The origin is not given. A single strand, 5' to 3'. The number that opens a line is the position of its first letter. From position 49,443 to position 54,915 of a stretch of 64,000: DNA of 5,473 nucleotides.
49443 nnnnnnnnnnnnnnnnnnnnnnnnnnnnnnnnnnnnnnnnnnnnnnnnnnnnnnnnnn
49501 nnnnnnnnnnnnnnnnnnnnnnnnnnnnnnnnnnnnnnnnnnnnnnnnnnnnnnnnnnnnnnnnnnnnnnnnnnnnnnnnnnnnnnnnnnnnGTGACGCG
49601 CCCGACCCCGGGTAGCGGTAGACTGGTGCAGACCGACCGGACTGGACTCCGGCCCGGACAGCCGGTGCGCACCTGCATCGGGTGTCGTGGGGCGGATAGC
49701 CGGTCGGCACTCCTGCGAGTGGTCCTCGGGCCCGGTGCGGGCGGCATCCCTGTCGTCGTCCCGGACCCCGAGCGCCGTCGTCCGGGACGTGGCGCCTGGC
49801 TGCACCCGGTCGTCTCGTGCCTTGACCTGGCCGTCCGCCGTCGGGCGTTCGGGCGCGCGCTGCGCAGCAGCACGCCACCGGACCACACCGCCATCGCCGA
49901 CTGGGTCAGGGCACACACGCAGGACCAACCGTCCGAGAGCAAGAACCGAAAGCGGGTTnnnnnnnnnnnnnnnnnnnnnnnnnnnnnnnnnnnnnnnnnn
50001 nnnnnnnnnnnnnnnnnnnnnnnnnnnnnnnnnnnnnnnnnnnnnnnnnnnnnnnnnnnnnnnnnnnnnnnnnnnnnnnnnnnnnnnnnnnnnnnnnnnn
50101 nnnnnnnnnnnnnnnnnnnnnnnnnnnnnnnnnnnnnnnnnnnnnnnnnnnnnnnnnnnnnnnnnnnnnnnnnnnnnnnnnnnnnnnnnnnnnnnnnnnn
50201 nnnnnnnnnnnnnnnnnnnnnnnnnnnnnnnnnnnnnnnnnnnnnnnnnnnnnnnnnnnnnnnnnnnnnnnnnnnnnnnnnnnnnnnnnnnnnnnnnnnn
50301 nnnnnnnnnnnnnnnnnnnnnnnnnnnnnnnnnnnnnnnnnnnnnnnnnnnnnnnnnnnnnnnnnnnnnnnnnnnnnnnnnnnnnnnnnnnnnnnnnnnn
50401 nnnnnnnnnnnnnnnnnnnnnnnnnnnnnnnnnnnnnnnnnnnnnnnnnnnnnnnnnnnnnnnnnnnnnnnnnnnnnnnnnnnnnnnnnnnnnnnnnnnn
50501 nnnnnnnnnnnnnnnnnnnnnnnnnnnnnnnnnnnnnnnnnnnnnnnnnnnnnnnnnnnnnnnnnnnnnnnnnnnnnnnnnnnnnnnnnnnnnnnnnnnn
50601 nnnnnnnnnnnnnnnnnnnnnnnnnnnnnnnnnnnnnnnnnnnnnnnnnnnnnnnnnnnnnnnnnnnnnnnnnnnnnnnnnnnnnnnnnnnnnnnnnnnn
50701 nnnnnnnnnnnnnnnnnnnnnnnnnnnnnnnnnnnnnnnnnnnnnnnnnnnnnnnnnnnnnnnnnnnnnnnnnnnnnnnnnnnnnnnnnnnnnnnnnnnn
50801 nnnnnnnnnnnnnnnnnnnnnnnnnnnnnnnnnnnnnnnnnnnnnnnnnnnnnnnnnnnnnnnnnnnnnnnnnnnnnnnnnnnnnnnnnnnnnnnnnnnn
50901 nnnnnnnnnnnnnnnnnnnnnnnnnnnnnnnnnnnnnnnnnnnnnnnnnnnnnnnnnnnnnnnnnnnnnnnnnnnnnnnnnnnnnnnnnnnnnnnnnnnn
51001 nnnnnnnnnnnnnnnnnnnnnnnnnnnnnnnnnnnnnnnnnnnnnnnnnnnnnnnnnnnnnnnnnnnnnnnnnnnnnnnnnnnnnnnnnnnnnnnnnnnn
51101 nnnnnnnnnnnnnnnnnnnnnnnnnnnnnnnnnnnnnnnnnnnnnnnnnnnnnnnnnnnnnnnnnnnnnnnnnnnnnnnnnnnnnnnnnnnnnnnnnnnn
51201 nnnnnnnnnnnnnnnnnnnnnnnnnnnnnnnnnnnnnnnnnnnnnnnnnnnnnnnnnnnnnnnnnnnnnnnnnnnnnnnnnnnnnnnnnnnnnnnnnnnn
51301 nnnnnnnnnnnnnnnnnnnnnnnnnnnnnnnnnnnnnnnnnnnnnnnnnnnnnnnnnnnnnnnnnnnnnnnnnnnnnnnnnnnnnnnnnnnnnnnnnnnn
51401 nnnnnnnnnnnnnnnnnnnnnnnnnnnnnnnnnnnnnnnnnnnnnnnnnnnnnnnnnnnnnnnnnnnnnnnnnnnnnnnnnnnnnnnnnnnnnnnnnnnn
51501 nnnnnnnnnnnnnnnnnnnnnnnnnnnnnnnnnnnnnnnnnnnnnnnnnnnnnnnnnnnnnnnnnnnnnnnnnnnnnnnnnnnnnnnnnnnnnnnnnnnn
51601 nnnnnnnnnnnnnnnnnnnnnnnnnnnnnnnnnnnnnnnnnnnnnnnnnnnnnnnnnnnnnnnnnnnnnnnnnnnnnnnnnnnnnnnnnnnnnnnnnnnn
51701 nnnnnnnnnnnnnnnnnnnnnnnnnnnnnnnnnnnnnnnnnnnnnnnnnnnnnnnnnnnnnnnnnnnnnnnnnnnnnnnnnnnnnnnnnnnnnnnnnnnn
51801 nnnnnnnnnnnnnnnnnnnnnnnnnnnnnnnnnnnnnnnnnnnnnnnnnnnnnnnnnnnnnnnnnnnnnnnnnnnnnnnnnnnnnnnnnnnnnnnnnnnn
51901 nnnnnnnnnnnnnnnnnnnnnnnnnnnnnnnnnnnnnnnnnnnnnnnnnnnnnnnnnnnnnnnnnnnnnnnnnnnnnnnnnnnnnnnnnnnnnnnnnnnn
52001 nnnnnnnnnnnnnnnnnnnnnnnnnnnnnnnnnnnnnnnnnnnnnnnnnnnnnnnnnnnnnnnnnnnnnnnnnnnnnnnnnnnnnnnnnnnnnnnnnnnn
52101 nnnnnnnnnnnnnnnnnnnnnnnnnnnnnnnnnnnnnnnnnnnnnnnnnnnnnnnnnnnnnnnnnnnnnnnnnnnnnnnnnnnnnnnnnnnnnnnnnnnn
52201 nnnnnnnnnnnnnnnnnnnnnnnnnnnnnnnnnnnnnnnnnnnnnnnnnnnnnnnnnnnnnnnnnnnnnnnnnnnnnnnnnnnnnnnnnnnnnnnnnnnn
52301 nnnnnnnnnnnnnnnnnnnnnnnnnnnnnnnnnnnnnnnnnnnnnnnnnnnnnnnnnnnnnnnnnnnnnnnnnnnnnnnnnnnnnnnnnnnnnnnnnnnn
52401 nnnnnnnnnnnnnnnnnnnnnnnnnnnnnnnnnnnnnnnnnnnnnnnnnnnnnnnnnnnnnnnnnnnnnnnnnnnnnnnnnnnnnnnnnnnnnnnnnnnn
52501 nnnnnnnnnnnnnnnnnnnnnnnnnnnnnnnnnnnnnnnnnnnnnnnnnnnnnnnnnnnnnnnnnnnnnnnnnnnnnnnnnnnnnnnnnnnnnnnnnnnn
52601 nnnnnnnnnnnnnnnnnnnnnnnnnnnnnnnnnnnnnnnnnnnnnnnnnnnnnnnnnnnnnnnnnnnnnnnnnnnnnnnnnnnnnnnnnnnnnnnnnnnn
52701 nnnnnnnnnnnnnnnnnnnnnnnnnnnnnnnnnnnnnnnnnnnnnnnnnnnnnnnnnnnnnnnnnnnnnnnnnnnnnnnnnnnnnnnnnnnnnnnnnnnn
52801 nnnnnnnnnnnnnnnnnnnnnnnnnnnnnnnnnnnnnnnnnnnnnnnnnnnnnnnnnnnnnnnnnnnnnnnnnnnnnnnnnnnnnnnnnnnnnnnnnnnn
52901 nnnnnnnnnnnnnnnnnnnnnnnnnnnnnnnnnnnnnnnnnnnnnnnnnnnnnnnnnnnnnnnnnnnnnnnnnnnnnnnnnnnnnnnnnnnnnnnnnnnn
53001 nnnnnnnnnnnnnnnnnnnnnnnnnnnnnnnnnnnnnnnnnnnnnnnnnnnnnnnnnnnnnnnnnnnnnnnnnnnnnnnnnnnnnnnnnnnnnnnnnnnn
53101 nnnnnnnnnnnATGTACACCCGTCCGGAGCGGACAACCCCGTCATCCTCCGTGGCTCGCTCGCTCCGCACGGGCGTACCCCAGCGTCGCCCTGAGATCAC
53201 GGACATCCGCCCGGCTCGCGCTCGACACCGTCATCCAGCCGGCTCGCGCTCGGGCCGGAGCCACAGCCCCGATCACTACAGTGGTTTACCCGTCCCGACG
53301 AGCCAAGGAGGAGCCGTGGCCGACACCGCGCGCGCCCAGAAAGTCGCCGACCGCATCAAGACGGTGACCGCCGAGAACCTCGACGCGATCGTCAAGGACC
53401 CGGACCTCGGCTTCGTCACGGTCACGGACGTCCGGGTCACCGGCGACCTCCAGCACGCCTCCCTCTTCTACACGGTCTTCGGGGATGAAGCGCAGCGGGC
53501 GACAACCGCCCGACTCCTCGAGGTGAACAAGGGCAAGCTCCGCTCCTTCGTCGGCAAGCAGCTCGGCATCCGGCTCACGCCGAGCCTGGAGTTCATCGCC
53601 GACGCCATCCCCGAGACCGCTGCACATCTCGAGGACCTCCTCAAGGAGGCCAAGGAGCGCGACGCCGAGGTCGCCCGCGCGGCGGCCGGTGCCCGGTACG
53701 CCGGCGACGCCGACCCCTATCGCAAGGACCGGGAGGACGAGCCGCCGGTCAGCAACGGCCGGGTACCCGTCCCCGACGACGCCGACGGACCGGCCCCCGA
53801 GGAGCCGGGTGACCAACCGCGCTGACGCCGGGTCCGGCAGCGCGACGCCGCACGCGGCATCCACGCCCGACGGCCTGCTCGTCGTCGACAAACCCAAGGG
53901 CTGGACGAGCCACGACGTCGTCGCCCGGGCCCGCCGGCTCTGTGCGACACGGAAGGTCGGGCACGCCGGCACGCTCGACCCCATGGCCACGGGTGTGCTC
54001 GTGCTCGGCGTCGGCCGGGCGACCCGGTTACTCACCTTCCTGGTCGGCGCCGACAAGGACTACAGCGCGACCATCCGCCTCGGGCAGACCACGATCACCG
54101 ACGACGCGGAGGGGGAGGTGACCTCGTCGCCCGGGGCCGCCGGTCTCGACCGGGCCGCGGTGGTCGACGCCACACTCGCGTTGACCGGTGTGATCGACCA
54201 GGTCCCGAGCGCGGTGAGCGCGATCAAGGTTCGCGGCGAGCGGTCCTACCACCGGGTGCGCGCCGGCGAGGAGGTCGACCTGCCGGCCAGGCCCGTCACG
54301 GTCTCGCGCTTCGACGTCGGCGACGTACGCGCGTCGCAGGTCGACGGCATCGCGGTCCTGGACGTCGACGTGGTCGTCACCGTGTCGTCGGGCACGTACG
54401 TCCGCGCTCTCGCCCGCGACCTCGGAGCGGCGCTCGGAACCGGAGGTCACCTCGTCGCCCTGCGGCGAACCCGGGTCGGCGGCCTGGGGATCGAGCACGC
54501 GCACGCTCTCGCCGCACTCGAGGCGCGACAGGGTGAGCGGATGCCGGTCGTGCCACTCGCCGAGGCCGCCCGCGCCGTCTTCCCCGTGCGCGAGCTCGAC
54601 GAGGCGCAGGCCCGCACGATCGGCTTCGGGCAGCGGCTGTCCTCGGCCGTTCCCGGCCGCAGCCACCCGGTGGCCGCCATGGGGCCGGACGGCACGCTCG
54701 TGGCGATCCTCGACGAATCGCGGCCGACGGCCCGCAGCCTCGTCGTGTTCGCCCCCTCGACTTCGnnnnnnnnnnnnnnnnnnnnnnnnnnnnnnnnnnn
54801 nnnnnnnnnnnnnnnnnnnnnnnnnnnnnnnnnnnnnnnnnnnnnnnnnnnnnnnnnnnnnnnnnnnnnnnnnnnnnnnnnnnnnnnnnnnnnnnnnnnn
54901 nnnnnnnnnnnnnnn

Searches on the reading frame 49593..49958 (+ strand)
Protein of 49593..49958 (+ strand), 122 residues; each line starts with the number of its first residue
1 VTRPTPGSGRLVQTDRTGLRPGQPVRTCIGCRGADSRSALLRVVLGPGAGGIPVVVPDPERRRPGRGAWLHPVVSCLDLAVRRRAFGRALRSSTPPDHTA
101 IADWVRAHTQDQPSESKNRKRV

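Call 17: find_homologous_proteins(query=window:49593-49958:+, max_evalue=0.00001)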
Query window:49593-49958:+ (122 aa): 1558 proteins with E <= 0.00001 among 1759 candidates; the best 120 are listed.
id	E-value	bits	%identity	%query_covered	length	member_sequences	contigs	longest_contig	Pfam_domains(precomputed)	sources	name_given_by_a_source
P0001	4.1e-61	223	91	91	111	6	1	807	PF04296.19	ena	-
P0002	4.8e-61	222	90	92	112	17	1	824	PF04296.19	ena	-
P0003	1.8e-59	217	89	91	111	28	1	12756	PF04296.19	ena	-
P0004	2.9e-58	213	88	91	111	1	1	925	PF04296.19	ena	-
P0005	3.3e-58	213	89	91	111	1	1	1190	PF04296.19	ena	-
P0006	1.3e-57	211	86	91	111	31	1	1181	PF04296.19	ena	-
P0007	3.0e-57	210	86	91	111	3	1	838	PF04296.19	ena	-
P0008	9.2e-57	209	87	91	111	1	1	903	PF04296.19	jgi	jgi:uncharacterized protein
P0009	1.2e-56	208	88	89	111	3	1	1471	PF04296.19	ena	-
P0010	1.4e-56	208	88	89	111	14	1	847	PF04296.19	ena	-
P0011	1.5e-56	208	86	91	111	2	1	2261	PF04296.19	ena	-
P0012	1.7e-56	208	87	89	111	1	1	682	PF04296.19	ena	-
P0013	2.2e-56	207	86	91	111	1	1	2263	PF04296.19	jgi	jgi:uncharacterized protein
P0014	2.8e-56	207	86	91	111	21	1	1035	PF04296.19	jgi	-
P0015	4.3e-56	206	85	91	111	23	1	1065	PF04296.19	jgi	jgi:uncharacterized protein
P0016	6.4e-56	206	87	89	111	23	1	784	PF04296.19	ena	-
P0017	2.0e-55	204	88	89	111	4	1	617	PF04296.19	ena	-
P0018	5.2e-55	203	84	91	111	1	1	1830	PF04296.19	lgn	-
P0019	6.9e-55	203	86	89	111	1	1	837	PF04296.19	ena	-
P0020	4.3e-54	200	83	91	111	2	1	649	PF04296.19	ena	-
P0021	7.2e-54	199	86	89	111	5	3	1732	PF04296.19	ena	-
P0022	1.4e-52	195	80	91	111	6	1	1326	PF04296.19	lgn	-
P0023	7.2e-52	193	85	89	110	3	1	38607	PF04296.19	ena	-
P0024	3.8e-51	190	78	91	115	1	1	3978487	PF04296.19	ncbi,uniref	ncbi:YlxR family protein [Oryzobacter telluris]|uniref:YlxR family protein n=1 Tax=Oryzobacter tellu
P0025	4.2e-49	184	75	89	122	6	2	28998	PF04296.19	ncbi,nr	ncbi:MAG TPA: YlxR family protein [Ornithinibacter sp.]|nr:YlxR family protein [Ornithinibacter sp.]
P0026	5.4e-49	184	79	91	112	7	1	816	PF04296.19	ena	-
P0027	8.0e-49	183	83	89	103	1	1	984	PF04296.19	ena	-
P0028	1.4e-48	182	77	91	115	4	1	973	PF04296.19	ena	-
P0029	3.0e-48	181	85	80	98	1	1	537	PF04296.19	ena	-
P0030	3.7e-48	181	80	89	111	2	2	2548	PF04296.19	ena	-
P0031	9.5e-48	179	81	84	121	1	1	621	PF04296.19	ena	-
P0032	2.3e-47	178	75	90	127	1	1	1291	PF04296.19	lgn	-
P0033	7.2e-47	177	75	92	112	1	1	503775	PF04296.19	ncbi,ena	-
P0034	1.3e-46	176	76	89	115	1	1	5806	PF04296.19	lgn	-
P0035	2.3e-45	172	74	87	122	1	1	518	PF04296.19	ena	-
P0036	5.1e-44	167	74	91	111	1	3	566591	PF04296.19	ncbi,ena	-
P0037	3.4e-43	165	75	89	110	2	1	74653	PF04296.19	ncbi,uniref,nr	ncbi:YlxR family protein [Phycicoccus sp.]|uniref:YlxR family protein n=1 Tax=Phycicoccus sp. TaxID=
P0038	8.2e-43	164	77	86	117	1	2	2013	PF04296.19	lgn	-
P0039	1.0e-42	163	68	89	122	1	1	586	PF04296.19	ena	-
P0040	1.4e-41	160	77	80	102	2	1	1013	PF04296.19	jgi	jgi:predicted RNA-binding protein YlxR (DUF448 family)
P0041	2.6e-41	159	74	77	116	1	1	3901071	PF04296.19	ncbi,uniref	ncbi:YlxR family protein [Oryzobacter terrae]|uniref:YlxR family protein n=1 Tax=Oryzobacter terrae 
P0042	1.9e-40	156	70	91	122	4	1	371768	PF04296.19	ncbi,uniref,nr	ncbi:YlxR family protein [Phycicoccus sonneratiae]|uniref:YlxR family protein n=1 Tax=Phycicoccus so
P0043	2.1e-40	156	68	89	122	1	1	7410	PF04296.19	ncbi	ncbi:MAG: YlxR family protein [Ornithinibacter sp.]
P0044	2.9e-40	155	72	92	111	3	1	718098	PF04296.19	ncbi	-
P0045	4.5e-40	155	72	91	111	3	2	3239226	PF04296.19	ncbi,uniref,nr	ncbi:YlxR family protein [Phycicoccus endophyticus]|uniref:YlxR family protein n=1 Tax=Phycicoccus e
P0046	9.7e-40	154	77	74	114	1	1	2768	PF04296.19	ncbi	ncbi:MAG: YlxR family protein [Ornithinibacter sp.]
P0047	1.9e-38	149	89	66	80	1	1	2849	PF04296.19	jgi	jgi:predicted RNA-binding protein YlxR (DUF448 family)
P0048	5.3e-38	148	76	80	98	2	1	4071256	PF04296.19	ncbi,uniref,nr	ncbi:YlxR family protein [Phycicoccus sp. HDW14]|uniref:YlxR family protein n=1 Tax=Phycicoccus sp. 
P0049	6.5e-38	148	71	91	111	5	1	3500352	PF04296.19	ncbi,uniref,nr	ncbi:YlxR family protein [Phycicoccus duodecadis]|uniref:YlxR domain-containing protein n=1 Tax=Phyc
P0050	2.0e-37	146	68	91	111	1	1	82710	PF04296.19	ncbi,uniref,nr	ncbi:YlxR family protein [Phycicoccus sp. CSK15P-2]|uniref:YlxR family protein n=1 Tax=Phycicoccus s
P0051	5.2e-37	145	78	73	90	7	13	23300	PF04296.19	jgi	jgi:predicted RNA-binding protein YlxR (DUF448 family)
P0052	2.7e-36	142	83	66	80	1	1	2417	PF04296.19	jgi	jgi:uncharacterized protein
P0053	4.0e-36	142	83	66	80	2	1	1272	PF04296.19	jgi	jgi:uncharacterized protein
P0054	6.0e-36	141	84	66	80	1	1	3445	PF04296.19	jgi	-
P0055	9.8e-36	141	75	80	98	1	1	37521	PF04296.19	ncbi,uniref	ncbi:YlxR family protein [Phycicoccus avicenniae]|uniref:YlxR family protein n=1 Tax=Phycicoccus avi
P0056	1.5e-35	140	69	82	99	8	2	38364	PF04296.19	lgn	-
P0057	2.8e-34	136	88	60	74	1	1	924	PF04296.19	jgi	jgi:predicted RNA-binding protein YlxR (DUF448 family)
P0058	3.2e-33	133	60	92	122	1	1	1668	PF04296.19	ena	-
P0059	5.5e-33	132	85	60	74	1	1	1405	PF04296.19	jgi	jgi:uncharacterized protein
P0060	1.1e-32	131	66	83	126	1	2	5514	PF04296.19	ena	-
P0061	2.3e-32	130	64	89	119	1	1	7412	PF04296.19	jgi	jgi:predicted RNA-binding protein YlxR (DUF448 family)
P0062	2.8e-32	130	65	86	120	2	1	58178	PF04296.19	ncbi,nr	ncbi:MAG: YlxR family protein [Micrococcales bacterium]|nr:YlxR family protein [Micrococcales bacter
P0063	5.6e-32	129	61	92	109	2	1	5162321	PF04296.19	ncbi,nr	ncbi:YlxR family protein [Nostocoides japonicum]|nr:YlxR family protein [Tetrasphaera japonica]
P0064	3.7e-31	126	69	74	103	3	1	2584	PF04296.19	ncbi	ncbi:MAG: YlxR family protein [Phycicoccus sp.]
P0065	1.2e-29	121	60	84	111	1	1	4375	PF04296.19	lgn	-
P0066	1.4e-29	121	74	66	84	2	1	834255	PF04296.19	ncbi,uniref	ncbi:YlxR family protein [Oryzobacter sp. R7]|uniref:YlxR family protein n=1 Tax=Oryzobacter faecali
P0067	3.6e-29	119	59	86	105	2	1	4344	PF04296.19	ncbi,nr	ncbi:MAG: YlxR family protein, partial [Actinomycetota bacterium]|nr:YlxR family protein [Actinomyce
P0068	9.9e-29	118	62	66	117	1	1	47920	PF04296.19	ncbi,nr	ncbi:MAG TPA: YlxR family protein [Candidatus Janibacter merdipullorum]|nr:YlxR family protein [Cand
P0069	2.5e-28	117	74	66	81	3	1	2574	PF04296.19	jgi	jgi:predicted RNA-binding protein YlxR (DUF448 family)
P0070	2.9e-28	117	63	59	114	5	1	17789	PF04296.19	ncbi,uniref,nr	ncbi:YlxR family protein [Janibacter melonis]|uniref:YlxR family protein n=1 Tax=Janibacter melonis 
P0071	3.7e-28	116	60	80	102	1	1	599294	PF04296.19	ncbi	ncbi:MAG: YlxR family protein [Tetrasphaera sp.]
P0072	6.6e-28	115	59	84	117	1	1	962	PF04296.19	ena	-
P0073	1.3e-27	114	73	66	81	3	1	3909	PF04296.19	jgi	jgi:predicted RNA-binding protein YlxR (DUF448 family)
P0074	1.6e-27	114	74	58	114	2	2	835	PF04296.19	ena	-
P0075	1.6e-27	114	56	90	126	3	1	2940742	PF04296.19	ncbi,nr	ncbi:YlxR family protein [Janibacter sp. YIM B02568]|nr:YlxR family protein [Janibacter endophyticus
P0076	2.3e-27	114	57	87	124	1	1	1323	PF04296.19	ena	-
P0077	2.5e-27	114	64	75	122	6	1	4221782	PF04296.19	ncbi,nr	ncbi:hypothetical protein JNB_20328 [Janibacter sp. HTCC2649]|nr:hypothetical protein JNB_20328 [Jan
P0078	2.6e-27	113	56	90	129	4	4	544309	PF04296.19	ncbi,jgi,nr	ncbi:YlxR family protein [Nostocoides australiense]|nr:YlxR family protein [Actinomycetota bacterium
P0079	2.8e-27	113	73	66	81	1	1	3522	PF04296.19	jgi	jgi:predicted RNA-binding protein YlxR (DUF448 family)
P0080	3.9e-27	113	70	68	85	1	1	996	PF04296.19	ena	-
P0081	4.8e-27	113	55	86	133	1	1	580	PF04296.19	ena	-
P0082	6.4e-27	112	63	78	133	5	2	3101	PF04296.19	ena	-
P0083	7.6e-27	112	54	88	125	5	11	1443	PF04296.19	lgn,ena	-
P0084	1.9e-26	111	56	84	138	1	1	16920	PF04296.19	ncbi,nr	ncbi:MAG TPA: YlxR family protein [Phycicoccus sp.]|nr:YlxR family protein [Phycicoccus sp.]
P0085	1.9e-26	111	55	80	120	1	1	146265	PF04296.19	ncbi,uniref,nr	ncbi:YlxR family protein [Knoellia sinensis]|uniref:YlxR family protein n=1 Tax=Knoellia sinensis Ta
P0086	2.0e-26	111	59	65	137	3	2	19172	PF04296.19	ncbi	ncbi:hypothetical protein DUHN55_46260 [Helicobacter pylori]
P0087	2.4e-26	110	64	66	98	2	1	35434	PF04296.19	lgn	-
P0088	3.1e-26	110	60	52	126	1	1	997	PF04296.19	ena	-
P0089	3.9e-26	110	71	45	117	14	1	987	PF04296.19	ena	-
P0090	4.5e-26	109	59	66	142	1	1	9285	PF04296.19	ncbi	ncbi:MAG: YlxR family protein [Janibacter sp.]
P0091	4.5e-26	109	58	77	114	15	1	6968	PF04296.19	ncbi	ncbi:MAG: YlxR family protein [Oryzihumus sp.]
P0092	5.0e-26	109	61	79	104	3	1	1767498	PF04296.19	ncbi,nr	ncbi:YlxR family protein [Rothia sp. ARF10]|nr:YlxR family protein [Rothia sp. ARF10]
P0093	5.2e-26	109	55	89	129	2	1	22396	PF04296.19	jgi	-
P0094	6.2e-26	109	60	80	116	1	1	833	PF04296.19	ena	-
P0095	9.5e-26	108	57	81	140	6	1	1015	PF04296.19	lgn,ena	-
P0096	1.1e-25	108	58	83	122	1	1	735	PF04296.19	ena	-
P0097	1.2e-25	108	59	78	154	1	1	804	PF12172.15,PF04296.19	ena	-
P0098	1.4e-25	108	61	77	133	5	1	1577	PF04296.19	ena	-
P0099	2.1e-25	107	63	72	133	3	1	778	PF04296.19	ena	-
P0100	2.6e-25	107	63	70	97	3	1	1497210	PF04296.19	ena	-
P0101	2.6e-25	107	62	78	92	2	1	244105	PF04296.19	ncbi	ncbi:YlxR family protein [Knoellia sp. LjRoot47]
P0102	2.9e-25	107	55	82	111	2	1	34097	PF04296.19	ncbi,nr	ncbi:MAG TPA: YlxR family protein [Pedococcus sp.]|nr:YlxR family protein [Pedococcus sp.]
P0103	3.5e-25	107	60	75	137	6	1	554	PF04296.19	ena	-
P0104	7.5e-25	105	60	78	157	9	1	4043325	PF04296.19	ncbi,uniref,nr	ncbi:DUF448 domain-containing protein [Cellulomonas sp. JZ18]|uniref:YlxR family protein n=1 Tax=Cel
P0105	9.1e-25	105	61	73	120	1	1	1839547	PF04296.19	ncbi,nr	ncbi:MAG: YlxR family protein [Tetrasphaera sp.]|nr:YlxR family protein [Tetrasphaera sp.]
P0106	9.1e-25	105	57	75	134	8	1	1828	PF04296.19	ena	-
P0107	9.1e-25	105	64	71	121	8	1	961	PF04296.19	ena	-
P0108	1.1e-24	105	60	75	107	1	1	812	PF04296.19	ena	-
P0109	1.2e-24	105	58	75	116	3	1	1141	PF04296.19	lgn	-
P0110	1.3e-24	105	66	69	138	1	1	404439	PF04296.19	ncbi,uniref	ncbi:YlxR family protein [Janibacter sp. GXQ6167]|uniref:YlxR family protein n=1 Tax=Janibacter sp. 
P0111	1.8e-24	104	54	80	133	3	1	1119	PF04296.19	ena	-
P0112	2.3e-24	104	58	57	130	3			PF04296.19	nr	nr:YlxR family protein [Janibacter sp. DB-40]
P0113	2.8e-24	104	63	81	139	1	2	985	PF04296.19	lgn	-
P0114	3.0e-24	104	60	72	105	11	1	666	PF04296.19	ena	-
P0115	3.8e-24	103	62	67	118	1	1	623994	PF04296.19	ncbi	ncbi:MAG: YlxR family protein [Nocardioides sp.]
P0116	4.0e-24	103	55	80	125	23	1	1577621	PF04296.19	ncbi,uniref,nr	ncbi:hypothetical protein FBY41_2713 [Humibacillus xanthopallidus]|uniref:YlxR domain-containing pro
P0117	4.2e-24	103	58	78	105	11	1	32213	PF04296.19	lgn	-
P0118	4.8e-24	103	52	86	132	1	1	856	PF04296.19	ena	-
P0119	5.1e-24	103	52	97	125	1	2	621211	PF04296.19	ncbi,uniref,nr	ncbi:YlxR family protein [Marihabitans asiaticum]|uniref:YlxR family protein n=1 Tax=Marihabitans as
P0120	5.2e-24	103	55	83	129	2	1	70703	PF04296.19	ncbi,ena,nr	ncbi:MAG: YlxR family protein [Micrococcales bacterium]|nr:YlxR family protein [Micrococcales bacter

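Call 63: search_protein_families(library=pfam, proteins=[window:49593-49958:+], max_evalue=0.00001)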
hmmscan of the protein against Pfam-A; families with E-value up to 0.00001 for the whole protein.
window:49593-49958:+ (122 aa): 1 family
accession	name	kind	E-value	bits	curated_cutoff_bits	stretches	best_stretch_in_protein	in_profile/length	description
PF04296.18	YlxR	-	2.5e-20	72.6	26.9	1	26-97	1-68/75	Protein of unknown function (DUF448)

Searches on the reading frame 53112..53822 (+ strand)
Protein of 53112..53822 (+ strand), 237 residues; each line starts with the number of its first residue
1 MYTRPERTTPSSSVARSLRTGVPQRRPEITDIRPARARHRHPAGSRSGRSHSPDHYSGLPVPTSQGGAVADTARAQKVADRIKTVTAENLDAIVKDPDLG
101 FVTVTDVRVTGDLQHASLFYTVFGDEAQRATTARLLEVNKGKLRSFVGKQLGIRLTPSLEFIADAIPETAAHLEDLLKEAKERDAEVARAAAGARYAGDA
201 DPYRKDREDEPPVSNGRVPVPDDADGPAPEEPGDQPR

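Call 63: search_protein_families(library=pfam, proteins=[window:53112-53822:+], max_evalue=0.00001)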
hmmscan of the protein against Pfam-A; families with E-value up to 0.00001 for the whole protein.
window:53112-53822:+ (237 aa): 1 family
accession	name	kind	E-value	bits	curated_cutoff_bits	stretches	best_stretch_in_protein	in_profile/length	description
PF02033.23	RBFA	-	2.9e-25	89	34.7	1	74-177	1-105/105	Ribosome-binding factor A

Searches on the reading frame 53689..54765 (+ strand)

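Call 63: search_protein_families(library=pfam, proteins=[window:53689-54765:+], max_evalue=0.00001)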
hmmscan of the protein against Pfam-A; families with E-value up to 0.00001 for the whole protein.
window:53689-54765:+ (359 aa): 3 families
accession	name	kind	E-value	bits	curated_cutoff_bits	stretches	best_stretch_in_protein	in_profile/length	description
PF01509.24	TruB_N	-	1.6e-44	152.3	27.3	1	82-238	1-149/149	TruB family pseudouridylate synthase (N terminal domain)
PF09142.17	TruB_C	-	5e-14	52.2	28.7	1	298-354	1-55/56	tRNA Pseudouridine synthase II, C terminal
PF16198.10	TruB_C_2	-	8.5e-10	39.1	29.3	1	239-279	1-41/66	tRNA pseudouridylate synthase B C-terminal domain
